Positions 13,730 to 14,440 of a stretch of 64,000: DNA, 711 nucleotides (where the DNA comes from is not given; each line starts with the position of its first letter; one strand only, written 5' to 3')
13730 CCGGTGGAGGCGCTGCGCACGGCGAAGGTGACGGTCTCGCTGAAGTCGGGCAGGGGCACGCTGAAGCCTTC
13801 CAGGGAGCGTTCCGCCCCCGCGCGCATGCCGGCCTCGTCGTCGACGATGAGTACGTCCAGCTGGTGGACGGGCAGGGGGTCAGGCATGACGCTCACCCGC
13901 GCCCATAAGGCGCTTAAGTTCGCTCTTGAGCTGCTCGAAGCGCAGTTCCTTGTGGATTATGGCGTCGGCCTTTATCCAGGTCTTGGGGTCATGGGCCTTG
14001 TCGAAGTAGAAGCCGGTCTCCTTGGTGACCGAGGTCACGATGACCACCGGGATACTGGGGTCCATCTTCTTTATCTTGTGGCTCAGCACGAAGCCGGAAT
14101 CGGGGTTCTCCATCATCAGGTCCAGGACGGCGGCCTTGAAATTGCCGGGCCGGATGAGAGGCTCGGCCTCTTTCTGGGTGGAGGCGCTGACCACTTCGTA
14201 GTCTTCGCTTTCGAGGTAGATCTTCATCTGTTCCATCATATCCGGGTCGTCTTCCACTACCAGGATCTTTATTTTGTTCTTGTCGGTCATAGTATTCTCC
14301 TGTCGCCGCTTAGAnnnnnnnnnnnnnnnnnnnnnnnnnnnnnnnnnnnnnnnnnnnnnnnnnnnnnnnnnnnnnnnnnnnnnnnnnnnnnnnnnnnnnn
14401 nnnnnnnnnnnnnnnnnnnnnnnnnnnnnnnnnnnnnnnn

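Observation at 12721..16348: Putative H2-sensing phosphorelay: sensory [FeFe]-hydrogenase-like domain fused to a histidine kinase, then REC and REC-HK, with no DNA-binding output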

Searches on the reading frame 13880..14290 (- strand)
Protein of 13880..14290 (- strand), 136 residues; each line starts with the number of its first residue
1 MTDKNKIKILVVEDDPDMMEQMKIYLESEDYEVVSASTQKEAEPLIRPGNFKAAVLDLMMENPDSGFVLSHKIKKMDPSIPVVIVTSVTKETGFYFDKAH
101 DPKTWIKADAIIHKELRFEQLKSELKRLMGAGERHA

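Call 3: search_protein_families(library=pfam, proteins=[window:13880-14290:-], max_evalue=0.01)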
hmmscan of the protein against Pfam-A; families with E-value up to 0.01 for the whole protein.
window:13880-14290:- (136 aa): 2 families
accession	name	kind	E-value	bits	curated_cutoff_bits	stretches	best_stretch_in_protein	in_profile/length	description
PF00072.30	Response_reg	-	4.6e-16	59.4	30.2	1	9-124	1-109/111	Response regulator receiver domain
PF03709.21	OKR_DC_1_N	-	0.0091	16.7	29.3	0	20-87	7-71/111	Orn/Lys/Arg decarboxylase, N-terminal domain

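Call 4: search_protein_families(library=ncbifam, proteins=[window:13880-14290:-], max_evalue=0.001)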
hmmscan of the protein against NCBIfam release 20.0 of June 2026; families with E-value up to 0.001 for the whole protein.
window:13880-14290:- (136 aa): 52 families (the best 25 are shown)
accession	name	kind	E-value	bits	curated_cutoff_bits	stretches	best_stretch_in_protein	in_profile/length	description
NF053854.1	RespRegPhoBBctds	equivalog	4.5e-12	45.8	270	1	9-91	1-83/225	two-component system response regulator PhoB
NF007005.1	PRK09468.1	equivalog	1.1e-11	44.6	331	1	5-91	2-87/237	osmolarity response regulator transcription factor OmpR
NF011695.0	PRK15115.1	equivalog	4.3e-11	42.2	763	1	1-87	1-86/445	two-component system response regulator GlrR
NF051850.1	RespRegRprY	equivalog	6.6e-11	42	370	1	5-92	3-89/234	response regulator transcription factor RprY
TIGR02154.1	PhoB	equivalog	3.1e-10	39.7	296.2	1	7-92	3-89/226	phosphate regulon transcriptional regulator PhoB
NF007928.2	PRK10643.1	equivalog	6.7e-10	39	330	1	7-87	1-80/216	two-component system response regulator PmrA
NF033117.2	vanR_ACDEGLN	exception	8.1e-10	38.7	350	1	9-91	1-81/226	VanR-ABDEGLN family response regulator transcription factor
NF000401.1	vanR-A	exception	1.4e-09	37.7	500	1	8-121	4-109/231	vancomycin resistance response regulator transcription factor VanR-A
NF052313.1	T9SS_RR_PorX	equivalog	1.4e-09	37.2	300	1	8-91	2-84/513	T9SS response regulator signal transducer PorX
NF007982.1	PRK10710.1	equivalog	5.4e-09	36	380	1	4-91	5-90/235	envelope stress response regulator BaeR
NF033120.0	vanR_FM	exception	5.9e-09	35.9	460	1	6-101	3-92/231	vancomycin resistance response regulator transcription factor, VanR-F/VanR-M family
NF007135.0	PRK09581.1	equivalog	4.4e-08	32.4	474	1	8-90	4-87/457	PleD family two-component system response regulator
NF046022.1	RespRegCpdRBruc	equivalog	4.8e-08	33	180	1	7-129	2-117/120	cell cycle two-component system response regulator CpdR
NF047793.1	ResRegPgtA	equivalog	6.2e-08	31.9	650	1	4-86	3-84/414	two-component system response regulator PgtA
NF010076.0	PRK13557.1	subfamily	1.1e-07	30.6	631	1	6-91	415-501/540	histidine kinase famiy protein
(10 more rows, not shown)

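Call 66: search_solved_structures(query=window:13880-14290:-, max_evalue=0.001, show_alignments=1)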
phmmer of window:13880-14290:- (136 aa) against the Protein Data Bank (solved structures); distinct sequences matched with E-value up to 0.001: 28.
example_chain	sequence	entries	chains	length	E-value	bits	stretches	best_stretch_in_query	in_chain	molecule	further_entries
3a0r_B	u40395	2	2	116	3.4e-10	43.1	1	8-129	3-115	Response regulator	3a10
4q7e_A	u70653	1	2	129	3.8e-10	43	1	6-88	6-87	Response regulator of a two component regulatory system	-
3a0u_A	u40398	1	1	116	4.5e-10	42.7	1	8-129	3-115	Response regulator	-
8ted_A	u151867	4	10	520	5.8e-06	29.5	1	5-91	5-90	Response regulator receiver protein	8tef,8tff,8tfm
8thp_A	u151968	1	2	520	5.8e-06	29.5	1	5-91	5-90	Response regulator receiver protein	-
9xzo_A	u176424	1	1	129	5.9e-06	29.4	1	8-135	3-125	De novo protein M1X0B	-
8p6f_A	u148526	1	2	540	6.1e-06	29.4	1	4-91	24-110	Response regulator receiver domain-containing protein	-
3crn_A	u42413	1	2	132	1.3e-05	28.3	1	8-96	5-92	Response regulator receiver domain protein, CheY-like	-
1zit_A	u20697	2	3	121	2.1e-05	27.7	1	8-87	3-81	transcriptional regulator (NtrC family)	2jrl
4b09_A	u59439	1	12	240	2.3e-05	27.5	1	3-91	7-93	TRANSCRIPTIONAL REGULATORY PROTEIN BAER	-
1zy2_A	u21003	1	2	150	2.4e-05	27.4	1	8-87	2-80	transcriptional regulator NtrC1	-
3dzd_A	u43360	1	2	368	2.9e-05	27.2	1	8-87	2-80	Transcriptional regulator (NtrC family)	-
3w9s_A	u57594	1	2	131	5e-05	26.4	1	7-87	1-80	OmpR family response regulator in two-component regulatory system with BasS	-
4l4u_A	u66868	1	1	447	5.1e-05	26.4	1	7-87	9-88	Transcriptional regulator (NtrC family)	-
3cnb_A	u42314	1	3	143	5.5e-05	26.3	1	4-129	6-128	DNA-binding response regulator, merR family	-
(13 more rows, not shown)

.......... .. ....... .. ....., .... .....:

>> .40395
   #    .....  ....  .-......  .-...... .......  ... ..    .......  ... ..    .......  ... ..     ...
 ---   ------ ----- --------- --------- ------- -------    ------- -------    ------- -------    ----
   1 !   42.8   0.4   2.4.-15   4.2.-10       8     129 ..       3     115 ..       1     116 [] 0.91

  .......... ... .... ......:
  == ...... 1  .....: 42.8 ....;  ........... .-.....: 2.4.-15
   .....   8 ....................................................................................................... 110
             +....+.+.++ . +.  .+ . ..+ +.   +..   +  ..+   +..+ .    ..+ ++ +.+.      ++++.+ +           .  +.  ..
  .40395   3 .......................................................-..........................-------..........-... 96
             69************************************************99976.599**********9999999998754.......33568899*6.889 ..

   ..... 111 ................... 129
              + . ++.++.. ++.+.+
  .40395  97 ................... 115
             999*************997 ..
